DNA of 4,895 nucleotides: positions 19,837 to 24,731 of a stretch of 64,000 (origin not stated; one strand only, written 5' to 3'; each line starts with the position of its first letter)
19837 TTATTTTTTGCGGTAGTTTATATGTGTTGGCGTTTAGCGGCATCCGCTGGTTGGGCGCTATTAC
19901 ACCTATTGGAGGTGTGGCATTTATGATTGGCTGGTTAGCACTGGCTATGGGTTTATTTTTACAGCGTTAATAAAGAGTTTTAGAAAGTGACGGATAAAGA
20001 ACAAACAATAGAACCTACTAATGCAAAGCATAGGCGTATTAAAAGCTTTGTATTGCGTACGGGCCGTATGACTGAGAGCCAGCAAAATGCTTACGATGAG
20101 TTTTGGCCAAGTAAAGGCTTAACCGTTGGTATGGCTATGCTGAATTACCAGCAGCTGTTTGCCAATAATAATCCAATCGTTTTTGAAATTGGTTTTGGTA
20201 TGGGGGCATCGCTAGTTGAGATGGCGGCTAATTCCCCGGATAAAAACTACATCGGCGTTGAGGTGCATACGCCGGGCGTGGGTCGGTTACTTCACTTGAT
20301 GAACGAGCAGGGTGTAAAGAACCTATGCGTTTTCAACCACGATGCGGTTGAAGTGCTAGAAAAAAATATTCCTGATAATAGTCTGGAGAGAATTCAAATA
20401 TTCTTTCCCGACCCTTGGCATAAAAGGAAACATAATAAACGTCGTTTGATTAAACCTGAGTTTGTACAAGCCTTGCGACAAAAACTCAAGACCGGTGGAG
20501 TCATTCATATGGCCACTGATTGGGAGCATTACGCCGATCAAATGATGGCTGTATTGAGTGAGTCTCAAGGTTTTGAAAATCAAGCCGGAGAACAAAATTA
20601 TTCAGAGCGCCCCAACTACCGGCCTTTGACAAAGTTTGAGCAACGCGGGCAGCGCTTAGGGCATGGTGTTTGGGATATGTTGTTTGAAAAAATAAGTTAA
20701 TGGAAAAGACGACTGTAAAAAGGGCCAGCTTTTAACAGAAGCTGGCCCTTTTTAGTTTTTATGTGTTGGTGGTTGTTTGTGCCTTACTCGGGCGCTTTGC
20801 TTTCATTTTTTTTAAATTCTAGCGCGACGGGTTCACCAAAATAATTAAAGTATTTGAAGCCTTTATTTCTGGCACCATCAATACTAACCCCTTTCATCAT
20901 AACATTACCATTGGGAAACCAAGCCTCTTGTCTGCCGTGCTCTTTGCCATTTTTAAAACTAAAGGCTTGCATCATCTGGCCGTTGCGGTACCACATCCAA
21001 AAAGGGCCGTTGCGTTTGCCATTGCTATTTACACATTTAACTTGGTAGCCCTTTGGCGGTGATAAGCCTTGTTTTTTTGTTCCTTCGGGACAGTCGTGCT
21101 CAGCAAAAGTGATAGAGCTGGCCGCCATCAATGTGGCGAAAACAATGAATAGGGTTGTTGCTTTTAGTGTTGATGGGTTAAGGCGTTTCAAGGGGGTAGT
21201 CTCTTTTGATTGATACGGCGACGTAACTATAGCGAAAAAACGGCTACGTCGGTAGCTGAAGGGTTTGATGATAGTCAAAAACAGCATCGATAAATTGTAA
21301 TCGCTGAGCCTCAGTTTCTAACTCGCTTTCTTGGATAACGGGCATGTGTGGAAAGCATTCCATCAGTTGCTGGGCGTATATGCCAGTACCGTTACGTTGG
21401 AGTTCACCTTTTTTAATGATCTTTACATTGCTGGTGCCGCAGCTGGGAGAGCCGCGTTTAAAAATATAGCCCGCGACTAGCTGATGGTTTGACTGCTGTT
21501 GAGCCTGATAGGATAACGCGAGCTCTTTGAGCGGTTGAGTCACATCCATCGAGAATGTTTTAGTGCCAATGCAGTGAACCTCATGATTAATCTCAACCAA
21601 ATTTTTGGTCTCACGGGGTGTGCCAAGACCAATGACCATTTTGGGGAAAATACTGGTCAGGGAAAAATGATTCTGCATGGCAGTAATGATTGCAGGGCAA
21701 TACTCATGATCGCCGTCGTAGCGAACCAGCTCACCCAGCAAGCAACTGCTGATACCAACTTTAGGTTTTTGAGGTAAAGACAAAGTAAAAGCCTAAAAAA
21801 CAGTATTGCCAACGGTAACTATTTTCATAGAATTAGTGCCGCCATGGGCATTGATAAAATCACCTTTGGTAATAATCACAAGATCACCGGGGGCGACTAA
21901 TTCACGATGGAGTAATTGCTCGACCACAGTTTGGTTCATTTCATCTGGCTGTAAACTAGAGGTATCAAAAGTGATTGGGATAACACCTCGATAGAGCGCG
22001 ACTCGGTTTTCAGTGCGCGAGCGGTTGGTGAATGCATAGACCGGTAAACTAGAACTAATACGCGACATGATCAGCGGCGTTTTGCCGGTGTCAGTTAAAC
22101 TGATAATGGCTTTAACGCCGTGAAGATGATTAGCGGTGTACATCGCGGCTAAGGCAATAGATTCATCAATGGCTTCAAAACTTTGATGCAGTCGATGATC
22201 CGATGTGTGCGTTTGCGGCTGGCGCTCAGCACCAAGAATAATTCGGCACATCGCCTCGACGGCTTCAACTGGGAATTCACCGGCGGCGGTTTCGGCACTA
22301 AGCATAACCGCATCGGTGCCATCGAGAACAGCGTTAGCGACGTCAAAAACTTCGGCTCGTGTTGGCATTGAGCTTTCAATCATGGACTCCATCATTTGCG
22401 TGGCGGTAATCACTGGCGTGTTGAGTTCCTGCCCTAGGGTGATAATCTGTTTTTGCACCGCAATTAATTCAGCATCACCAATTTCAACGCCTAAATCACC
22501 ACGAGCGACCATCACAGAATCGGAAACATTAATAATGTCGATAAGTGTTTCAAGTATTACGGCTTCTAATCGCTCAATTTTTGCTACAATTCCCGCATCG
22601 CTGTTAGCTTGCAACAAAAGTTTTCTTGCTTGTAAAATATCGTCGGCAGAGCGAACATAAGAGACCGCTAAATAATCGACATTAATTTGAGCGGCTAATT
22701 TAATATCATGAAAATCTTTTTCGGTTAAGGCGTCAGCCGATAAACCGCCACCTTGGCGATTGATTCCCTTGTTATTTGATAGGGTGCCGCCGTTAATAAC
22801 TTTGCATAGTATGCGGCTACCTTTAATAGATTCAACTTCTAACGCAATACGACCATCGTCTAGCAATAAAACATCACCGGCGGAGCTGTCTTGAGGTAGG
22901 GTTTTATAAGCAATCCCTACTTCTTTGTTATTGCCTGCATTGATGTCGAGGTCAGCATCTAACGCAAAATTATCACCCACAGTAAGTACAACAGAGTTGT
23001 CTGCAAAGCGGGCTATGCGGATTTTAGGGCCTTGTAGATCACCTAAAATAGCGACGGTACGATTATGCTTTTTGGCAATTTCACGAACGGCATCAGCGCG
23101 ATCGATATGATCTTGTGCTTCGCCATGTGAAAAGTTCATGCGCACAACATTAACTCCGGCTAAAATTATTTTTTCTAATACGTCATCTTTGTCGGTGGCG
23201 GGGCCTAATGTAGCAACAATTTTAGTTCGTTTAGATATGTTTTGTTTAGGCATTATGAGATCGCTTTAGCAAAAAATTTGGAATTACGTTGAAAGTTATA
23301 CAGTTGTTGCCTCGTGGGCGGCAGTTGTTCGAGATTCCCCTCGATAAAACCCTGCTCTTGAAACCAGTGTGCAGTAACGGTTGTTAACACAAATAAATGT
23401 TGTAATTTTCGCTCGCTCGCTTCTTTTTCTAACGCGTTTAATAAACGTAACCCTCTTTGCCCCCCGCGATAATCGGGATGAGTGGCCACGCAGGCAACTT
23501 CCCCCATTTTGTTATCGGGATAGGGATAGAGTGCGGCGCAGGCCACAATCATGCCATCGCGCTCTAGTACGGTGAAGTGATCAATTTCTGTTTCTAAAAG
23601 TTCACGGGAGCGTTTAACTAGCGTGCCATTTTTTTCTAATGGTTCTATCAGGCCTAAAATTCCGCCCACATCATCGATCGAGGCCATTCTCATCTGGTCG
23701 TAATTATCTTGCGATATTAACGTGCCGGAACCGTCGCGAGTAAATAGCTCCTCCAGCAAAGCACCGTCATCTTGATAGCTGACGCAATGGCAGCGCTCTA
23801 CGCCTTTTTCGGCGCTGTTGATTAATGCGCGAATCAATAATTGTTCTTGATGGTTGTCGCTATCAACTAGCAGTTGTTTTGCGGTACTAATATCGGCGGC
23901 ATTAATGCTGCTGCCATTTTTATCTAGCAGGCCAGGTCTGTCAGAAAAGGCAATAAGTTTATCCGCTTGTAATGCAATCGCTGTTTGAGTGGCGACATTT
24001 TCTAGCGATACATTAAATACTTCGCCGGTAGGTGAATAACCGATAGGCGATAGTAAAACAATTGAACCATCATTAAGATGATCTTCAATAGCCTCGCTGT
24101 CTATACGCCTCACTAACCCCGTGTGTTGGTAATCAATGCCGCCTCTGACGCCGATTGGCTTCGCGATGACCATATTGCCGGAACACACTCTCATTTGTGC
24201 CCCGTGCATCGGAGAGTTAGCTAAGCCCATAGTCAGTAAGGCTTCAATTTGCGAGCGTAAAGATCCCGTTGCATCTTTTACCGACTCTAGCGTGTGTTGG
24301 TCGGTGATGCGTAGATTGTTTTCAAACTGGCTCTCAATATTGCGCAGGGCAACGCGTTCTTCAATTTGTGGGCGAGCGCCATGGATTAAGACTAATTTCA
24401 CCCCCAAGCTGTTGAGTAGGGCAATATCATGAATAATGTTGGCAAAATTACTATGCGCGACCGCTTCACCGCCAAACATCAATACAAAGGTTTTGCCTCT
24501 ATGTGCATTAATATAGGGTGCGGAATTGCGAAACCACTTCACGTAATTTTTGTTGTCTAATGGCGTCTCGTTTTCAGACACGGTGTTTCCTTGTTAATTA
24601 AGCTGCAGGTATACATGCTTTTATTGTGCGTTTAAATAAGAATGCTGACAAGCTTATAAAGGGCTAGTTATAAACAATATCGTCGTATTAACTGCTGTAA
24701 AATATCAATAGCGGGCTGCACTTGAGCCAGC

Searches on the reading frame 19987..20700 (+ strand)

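Call 59: search_protein_families(library=pfam, proteins=[window:19987-20700:+], max_evalue=0.00001)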
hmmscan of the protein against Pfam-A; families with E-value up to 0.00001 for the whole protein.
window:19987-20700:+ (237 aa): 1 family
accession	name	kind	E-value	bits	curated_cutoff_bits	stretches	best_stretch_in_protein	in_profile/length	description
PF02390.23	Methyltransf_4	-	1.4e-62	210.6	24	1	62-231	2-173/173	Putative methyltransferase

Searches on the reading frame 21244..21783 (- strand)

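Call 104: search_protein_families(library=pfam, proteins=[window:21244-21783:-], max_evalue=0.00001)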
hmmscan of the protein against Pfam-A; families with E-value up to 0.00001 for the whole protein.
window:21244-21783:- (179 aa): 1 family
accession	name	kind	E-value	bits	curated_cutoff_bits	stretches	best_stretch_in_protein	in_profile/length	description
PF04463.17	2-thiour_desulf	-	2.2e-25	89.7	34.7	1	9-150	1-139/141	2-thiouracil desulfurase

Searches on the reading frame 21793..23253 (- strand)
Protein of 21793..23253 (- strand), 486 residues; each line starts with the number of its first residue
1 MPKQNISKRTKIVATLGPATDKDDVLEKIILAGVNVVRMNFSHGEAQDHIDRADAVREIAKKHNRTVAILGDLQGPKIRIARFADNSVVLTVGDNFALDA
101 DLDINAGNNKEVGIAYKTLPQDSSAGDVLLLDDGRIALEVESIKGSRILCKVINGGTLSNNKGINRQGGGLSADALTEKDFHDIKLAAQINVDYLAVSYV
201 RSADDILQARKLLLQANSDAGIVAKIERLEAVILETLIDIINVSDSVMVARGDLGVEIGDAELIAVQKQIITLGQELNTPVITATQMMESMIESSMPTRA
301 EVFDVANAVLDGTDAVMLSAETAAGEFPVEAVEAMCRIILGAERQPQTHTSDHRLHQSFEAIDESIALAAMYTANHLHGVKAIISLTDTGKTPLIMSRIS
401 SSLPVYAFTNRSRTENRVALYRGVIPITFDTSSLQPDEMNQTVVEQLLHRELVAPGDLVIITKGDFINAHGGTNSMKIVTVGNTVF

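Call 59: search_protein_families(library=pfam, proteins=[window:21793-23253:-], max_evalue=0.00001)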
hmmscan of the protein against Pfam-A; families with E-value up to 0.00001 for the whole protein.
window:21793-23253:- (486 aa): 2 families
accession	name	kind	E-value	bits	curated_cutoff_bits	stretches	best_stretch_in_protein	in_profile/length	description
PF00224.27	PK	-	1e-112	376.9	30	1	8-332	2-328/328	Pyruvate kinase, barrel domain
PF02887.21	PK_C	-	1.7e-30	105.8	28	1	364-479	1-114/114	Pyruvate kinase, alpha/beta domain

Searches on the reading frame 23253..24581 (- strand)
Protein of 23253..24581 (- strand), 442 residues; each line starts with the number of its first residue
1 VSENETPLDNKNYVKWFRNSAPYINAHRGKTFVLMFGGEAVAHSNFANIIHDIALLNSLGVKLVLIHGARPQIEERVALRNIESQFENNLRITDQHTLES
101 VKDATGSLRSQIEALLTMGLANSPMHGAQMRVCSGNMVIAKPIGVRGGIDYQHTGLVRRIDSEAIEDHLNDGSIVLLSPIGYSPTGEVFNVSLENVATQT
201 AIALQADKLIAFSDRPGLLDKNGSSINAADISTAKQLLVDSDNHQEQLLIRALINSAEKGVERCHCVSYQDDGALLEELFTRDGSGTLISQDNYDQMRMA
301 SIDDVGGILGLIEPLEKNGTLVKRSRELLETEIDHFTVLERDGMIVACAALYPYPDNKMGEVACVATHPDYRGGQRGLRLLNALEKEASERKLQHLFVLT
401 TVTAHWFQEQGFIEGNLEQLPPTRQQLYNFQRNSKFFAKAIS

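Call 59: search_protein_families(library=pfam, proteins=[window:23253-24581:-], max_evalue=0.00001)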
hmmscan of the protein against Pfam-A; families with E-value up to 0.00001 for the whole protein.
window:23253-24581:- (442 aa): 3 families
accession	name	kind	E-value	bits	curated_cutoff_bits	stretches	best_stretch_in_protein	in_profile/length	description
PF00696.33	AA_kinase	-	2.9e-31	109.5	24.9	1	30-267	1-233/234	Amino acid kinase family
PF00583.31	Acetyltransf_1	-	3.1e-11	44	20.7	1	330-412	26-116/116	Acetyltransferase (GNAT) family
PF13508.13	Acetyltransf_7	-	1e-10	42.3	27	1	334-413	3-83/84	Acetyltransferase (GNAT) domain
